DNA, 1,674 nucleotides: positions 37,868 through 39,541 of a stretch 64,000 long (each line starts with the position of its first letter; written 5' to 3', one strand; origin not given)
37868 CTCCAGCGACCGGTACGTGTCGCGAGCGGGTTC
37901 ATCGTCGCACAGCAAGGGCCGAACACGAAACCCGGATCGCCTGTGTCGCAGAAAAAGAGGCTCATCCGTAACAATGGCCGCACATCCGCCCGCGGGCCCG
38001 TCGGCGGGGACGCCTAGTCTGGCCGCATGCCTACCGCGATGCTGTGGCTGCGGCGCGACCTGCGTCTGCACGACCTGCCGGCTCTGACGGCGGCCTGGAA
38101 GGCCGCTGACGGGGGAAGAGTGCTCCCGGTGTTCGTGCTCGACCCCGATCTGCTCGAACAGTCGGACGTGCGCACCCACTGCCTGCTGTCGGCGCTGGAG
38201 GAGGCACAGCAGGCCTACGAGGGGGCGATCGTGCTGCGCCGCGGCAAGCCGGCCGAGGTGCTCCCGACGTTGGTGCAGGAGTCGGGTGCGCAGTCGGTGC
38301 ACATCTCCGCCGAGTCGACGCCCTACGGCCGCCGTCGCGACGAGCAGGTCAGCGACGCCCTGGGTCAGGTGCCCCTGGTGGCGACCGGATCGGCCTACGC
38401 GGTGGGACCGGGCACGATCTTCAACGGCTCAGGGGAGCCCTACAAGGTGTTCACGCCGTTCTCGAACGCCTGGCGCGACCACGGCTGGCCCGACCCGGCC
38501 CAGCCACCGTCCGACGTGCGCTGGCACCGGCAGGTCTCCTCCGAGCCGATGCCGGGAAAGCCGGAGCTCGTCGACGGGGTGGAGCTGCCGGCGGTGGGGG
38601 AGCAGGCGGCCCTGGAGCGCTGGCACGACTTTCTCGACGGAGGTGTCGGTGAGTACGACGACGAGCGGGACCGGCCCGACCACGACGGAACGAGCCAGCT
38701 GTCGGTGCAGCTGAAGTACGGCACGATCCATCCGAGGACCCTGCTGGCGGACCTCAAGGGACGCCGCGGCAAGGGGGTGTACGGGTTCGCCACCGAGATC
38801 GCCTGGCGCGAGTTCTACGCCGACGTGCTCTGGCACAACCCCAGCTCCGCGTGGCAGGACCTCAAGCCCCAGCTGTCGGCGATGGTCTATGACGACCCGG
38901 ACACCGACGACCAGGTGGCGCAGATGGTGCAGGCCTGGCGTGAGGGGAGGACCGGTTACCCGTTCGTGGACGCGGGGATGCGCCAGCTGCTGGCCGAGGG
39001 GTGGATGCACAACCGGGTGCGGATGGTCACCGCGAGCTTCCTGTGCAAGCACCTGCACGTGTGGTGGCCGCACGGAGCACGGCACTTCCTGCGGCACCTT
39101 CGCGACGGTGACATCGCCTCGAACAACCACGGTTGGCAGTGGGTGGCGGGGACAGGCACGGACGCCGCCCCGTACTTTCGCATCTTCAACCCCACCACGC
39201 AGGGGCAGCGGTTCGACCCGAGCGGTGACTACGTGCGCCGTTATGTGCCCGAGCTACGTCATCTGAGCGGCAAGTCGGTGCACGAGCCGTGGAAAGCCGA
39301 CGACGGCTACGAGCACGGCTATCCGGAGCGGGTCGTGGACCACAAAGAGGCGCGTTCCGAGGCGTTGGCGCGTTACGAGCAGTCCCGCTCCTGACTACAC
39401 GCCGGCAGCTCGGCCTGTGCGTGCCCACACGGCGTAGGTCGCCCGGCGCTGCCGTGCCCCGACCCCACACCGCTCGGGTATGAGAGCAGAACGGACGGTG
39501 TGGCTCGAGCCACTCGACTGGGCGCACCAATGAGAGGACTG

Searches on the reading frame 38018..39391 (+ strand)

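Call 61: search_protein_families(library=pfam, proteins=[window:38018-39391:+], max_evalue=0.00001)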
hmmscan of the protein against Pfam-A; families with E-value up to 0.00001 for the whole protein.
window:38018-39391:+ (458 aa): 2 families
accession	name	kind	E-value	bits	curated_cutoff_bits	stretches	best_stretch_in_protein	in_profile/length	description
PF03441.19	FAD_binding_7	-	2.3e-80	269.2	27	1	257-455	1-203/203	FAD binding domain of DNA photolyase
PF00875.24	DNA_photolyase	-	6.9e-36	124.1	26.6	1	8-160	2-160/164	DNA photolyase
